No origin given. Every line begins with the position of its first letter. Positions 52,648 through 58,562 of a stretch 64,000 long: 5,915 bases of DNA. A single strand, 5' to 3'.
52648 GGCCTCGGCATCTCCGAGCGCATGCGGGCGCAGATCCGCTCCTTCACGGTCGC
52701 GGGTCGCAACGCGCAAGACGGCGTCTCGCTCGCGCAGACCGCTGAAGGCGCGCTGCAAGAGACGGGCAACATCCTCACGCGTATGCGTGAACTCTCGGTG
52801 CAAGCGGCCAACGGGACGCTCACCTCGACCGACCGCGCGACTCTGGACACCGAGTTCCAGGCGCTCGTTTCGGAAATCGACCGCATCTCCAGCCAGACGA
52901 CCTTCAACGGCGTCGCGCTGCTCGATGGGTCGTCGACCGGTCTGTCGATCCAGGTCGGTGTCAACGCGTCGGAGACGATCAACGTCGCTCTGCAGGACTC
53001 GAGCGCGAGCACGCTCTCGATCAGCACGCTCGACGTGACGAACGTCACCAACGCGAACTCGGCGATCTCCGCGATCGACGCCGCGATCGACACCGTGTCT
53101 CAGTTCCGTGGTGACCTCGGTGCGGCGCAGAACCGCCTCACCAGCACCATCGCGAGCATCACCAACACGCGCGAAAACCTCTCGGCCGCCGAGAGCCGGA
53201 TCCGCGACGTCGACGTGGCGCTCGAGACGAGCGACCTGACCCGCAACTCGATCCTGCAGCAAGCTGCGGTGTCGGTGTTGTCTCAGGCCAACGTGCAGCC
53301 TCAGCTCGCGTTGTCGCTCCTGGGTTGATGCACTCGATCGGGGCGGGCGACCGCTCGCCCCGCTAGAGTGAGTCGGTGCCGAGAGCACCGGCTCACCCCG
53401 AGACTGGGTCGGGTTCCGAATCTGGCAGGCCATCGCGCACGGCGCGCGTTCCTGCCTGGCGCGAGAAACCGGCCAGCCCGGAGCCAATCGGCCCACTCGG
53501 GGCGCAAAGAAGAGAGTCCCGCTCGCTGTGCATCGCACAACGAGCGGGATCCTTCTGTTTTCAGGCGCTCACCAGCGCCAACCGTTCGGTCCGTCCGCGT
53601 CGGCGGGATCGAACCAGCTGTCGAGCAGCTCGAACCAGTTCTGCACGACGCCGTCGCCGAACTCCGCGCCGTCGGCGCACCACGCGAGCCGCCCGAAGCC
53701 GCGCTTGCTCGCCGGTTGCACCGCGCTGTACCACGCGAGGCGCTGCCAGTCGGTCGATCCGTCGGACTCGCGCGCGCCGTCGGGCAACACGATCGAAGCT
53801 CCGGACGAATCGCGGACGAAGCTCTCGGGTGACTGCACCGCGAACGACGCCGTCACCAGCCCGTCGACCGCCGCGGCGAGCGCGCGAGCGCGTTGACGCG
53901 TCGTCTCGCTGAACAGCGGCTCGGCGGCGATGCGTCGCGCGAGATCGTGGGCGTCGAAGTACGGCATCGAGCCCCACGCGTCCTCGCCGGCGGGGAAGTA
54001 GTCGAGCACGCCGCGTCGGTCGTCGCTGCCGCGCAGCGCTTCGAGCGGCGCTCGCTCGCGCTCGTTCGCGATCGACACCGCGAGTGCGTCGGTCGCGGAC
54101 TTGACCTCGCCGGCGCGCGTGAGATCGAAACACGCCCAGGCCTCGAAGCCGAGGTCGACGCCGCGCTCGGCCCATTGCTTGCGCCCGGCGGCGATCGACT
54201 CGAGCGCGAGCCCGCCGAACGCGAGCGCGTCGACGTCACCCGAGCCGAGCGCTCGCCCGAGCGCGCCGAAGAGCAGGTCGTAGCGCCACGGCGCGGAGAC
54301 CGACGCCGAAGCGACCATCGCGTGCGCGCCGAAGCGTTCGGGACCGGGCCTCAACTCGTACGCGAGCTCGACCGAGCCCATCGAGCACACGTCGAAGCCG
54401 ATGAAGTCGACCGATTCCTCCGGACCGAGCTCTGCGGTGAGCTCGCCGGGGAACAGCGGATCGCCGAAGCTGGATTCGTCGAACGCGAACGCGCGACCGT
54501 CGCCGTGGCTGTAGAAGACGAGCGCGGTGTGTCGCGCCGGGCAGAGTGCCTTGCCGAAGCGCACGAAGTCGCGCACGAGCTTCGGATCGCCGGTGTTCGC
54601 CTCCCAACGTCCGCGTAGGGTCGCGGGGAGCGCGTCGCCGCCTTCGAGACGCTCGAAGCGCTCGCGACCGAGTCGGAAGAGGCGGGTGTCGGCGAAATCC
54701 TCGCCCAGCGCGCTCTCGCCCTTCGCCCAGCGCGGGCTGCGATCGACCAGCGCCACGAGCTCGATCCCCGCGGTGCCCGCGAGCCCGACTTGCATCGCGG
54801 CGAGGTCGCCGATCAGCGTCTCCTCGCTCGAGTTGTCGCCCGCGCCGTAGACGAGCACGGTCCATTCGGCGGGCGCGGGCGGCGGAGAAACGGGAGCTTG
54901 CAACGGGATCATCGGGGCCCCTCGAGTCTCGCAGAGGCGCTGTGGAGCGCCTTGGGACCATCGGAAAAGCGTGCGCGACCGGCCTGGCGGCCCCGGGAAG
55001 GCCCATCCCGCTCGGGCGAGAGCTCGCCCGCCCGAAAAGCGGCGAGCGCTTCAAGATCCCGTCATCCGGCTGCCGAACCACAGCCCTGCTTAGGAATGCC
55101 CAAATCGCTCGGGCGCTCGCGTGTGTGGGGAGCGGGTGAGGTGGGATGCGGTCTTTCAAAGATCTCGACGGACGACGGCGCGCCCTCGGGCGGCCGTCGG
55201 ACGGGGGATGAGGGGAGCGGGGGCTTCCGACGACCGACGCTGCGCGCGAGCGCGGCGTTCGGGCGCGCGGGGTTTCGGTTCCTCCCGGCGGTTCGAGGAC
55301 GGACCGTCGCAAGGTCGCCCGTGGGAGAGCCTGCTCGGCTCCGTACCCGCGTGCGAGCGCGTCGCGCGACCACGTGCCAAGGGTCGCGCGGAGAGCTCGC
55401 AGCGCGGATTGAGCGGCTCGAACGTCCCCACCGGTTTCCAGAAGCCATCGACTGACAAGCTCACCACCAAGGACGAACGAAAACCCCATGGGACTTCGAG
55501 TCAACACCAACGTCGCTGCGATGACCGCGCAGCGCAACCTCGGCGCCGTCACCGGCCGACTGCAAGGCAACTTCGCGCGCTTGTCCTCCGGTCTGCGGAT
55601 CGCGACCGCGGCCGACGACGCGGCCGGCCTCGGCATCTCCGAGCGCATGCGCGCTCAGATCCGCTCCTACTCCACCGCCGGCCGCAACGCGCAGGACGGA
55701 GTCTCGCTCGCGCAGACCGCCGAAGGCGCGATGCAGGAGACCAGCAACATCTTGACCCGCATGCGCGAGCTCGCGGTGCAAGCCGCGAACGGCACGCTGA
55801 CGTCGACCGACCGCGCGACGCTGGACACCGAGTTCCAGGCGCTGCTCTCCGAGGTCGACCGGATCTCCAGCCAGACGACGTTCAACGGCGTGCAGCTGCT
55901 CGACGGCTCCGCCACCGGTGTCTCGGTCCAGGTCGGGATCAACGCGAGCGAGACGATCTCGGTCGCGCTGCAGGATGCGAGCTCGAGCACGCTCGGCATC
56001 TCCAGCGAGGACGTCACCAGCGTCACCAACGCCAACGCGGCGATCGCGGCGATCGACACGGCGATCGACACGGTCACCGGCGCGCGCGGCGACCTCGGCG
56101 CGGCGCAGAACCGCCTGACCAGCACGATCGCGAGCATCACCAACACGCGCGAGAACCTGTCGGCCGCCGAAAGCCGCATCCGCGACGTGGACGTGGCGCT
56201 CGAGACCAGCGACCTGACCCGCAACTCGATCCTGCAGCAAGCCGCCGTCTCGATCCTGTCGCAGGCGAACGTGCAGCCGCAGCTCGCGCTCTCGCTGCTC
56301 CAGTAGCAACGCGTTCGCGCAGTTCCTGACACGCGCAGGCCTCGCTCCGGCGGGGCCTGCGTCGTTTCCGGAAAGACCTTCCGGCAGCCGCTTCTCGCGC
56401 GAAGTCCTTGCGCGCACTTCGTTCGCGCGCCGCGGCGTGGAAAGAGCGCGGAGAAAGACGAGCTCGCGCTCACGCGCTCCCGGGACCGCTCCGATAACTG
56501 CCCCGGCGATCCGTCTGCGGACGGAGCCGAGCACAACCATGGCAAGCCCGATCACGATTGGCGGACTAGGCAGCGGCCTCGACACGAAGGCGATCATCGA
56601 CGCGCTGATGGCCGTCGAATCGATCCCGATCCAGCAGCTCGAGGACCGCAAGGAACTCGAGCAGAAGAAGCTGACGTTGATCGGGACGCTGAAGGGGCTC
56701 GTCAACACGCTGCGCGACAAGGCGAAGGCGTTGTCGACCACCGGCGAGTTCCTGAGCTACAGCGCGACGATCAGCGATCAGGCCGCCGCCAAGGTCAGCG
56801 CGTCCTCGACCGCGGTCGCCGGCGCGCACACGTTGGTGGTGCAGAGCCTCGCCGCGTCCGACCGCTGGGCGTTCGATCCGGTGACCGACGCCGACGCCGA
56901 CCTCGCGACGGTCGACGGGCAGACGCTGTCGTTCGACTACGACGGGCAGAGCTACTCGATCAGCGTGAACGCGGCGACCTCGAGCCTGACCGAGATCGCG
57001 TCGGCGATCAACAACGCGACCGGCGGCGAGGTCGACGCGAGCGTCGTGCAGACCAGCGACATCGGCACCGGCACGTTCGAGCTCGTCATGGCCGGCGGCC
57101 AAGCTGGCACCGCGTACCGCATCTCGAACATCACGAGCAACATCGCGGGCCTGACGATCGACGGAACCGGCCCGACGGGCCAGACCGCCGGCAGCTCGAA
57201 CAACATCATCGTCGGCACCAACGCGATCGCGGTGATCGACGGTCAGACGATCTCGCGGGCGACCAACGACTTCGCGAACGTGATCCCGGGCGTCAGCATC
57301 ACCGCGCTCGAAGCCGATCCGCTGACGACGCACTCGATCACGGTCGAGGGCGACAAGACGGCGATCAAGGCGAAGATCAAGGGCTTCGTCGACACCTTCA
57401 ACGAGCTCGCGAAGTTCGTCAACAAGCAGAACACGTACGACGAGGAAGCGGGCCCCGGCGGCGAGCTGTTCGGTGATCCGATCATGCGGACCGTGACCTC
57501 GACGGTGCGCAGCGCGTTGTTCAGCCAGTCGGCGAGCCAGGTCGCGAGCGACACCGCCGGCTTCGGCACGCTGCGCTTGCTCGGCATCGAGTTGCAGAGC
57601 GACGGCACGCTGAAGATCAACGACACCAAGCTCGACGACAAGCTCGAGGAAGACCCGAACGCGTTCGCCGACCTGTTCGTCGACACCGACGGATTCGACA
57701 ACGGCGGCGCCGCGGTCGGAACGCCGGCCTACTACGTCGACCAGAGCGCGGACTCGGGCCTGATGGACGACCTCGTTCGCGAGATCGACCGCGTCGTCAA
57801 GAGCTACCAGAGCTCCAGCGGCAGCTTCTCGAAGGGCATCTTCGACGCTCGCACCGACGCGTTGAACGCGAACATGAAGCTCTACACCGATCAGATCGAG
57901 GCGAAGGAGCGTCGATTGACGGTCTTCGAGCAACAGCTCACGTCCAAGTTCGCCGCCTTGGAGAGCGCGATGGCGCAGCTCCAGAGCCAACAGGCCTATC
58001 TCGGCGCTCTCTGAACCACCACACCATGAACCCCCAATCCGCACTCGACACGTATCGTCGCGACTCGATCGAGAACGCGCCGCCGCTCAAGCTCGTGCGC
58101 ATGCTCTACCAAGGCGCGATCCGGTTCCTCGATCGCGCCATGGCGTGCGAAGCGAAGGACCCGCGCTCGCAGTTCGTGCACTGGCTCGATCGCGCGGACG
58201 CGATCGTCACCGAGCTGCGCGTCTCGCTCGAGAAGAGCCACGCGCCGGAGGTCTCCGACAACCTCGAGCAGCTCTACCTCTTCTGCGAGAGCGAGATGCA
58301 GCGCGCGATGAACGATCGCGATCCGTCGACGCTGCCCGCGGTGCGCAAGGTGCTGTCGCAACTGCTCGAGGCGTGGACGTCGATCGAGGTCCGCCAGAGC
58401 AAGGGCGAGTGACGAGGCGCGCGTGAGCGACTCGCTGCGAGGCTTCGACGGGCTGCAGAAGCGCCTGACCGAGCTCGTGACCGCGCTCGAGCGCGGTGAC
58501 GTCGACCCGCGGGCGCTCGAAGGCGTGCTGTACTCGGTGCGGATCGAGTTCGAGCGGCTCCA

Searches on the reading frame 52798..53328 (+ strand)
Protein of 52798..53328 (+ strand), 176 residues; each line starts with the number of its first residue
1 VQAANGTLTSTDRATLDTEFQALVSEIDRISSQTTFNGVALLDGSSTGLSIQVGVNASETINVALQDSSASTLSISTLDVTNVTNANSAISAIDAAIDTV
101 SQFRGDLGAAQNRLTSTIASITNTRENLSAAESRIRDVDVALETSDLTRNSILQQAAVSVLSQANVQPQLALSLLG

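Call 22: search_protein_families(library=pfam, proteins=[window:52798-53328:+], max_evalue=0.01)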
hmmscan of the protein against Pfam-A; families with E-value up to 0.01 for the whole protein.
window:52798-53328:+ (176 aa): 3 families
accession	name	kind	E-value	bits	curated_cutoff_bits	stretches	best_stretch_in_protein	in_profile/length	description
PF00700.27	Flagellin_C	-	2.8e-26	92.1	23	1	90-175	1-86/86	Bacterial flagellin C-terminal helical region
PF00669.25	Flagellin_N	-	8.7e-11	42.5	26.6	1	2-47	94-139/139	Bacterial flagellin N-terminal helical region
PF20933.2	HpHbR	-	0.0098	16.1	27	0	45-156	16-124/243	Haptoglobin-hemoglobin receptor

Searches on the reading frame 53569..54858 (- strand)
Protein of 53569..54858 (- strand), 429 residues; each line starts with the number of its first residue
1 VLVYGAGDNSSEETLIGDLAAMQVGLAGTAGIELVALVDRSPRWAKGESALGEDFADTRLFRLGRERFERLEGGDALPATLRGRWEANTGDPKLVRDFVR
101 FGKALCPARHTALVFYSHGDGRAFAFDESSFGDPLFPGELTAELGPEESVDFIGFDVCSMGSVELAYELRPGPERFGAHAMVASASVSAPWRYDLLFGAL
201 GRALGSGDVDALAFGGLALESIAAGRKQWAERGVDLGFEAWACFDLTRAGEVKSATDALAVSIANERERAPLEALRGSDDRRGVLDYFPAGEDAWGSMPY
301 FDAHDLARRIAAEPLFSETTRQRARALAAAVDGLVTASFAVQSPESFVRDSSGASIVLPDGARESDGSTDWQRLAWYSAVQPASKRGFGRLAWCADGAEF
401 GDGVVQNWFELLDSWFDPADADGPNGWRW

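Call 22: search_protein_families(library=pfam, proteins=[window:53569-54858:-], max_evalue=0.01)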
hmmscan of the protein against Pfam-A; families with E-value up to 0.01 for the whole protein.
window:53569-54858:- (429 aa): 1 family
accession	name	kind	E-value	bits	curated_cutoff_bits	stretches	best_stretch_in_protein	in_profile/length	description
PF03415.19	Peptidase_C11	-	2.5e-29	103.4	25.8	1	3-382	1-352/359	Clostripain family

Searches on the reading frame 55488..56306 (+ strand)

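Call 22: search_protein_families(library=pfam, proteins=[window:55488-56306:+], max_evalue=0.01)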
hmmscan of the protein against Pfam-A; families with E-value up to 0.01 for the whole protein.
window:55488-56306:+ (272 aa): 2 families
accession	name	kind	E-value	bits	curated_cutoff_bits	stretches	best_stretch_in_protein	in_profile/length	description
PF00669.25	Flagellin_N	-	9.3e-43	146.1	26.6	1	5-143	1-139/139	Bacterial flagellin N-terminal helical region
PF00700.27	Flagellin_C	-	2.4e-25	89.1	23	1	186-271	1-86/86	Bacterial flagellin C-terminal helical region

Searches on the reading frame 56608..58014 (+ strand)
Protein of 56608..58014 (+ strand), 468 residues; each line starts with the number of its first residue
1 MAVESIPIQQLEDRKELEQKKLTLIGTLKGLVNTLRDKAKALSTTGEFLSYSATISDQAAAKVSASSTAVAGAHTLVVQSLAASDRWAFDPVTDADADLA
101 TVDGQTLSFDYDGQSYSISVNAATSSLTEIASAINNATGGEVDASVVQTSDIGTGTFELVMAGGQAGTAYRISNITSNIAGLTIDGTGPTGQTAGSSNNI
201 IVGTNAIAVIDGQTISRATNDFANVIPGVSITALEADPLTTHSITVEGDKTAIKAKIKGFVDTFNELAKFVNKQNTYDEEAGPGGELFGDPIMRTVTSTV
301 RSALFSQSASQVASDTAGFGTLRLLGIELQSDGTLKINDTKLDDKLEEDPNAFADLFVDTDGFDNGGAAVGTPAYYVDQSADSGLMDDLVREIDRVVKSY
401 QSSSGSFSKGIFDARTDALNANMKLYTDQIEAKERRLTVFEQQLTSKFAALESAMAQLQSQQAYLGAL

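Call 22: search_protein_families(library=pfam, proteins=[window:56608-58014:+], max_evalue=0.01)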
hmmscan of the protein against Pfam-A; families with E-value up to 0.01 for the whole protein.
window:56608-58014:+ (468 aa): 2 families
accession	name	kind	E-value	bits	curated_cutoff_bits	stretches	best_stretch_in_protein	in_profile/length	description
PF07195.17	FliD_C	-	2.1e-42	145.6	25.4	1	203-460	1-236/236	Flagellar hook-associated protein 2 C-terminus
PF02465.23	FliD_N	-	1.8e-15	57.8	24.8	1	1-85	13-97/97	Flagellar hook-associated protein 2 N-terminus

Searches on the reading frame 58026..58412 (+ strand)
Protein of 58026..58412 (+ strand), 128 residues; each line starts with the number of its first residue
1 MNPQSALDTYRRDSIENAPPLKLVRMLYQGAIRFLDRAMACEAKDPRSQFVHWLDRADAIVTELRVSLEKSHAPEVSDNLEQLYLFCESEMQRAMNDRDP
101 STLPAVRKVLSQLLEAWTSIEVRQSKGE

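Call 22: search_protein_families(library=pfam, proteins=[window:58026-58412:+], max_evalue=0.01)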
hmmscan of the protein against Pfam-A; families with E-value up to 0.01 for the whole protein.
window:58026-58412:+ (128 aa): 1 family
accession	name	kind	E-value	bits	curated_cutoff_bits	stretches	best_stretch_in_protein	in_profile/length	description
PF02561.19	FliS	-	4.7e-25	88.5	26.7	1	8-120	2-114/115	Flagellar protein FliS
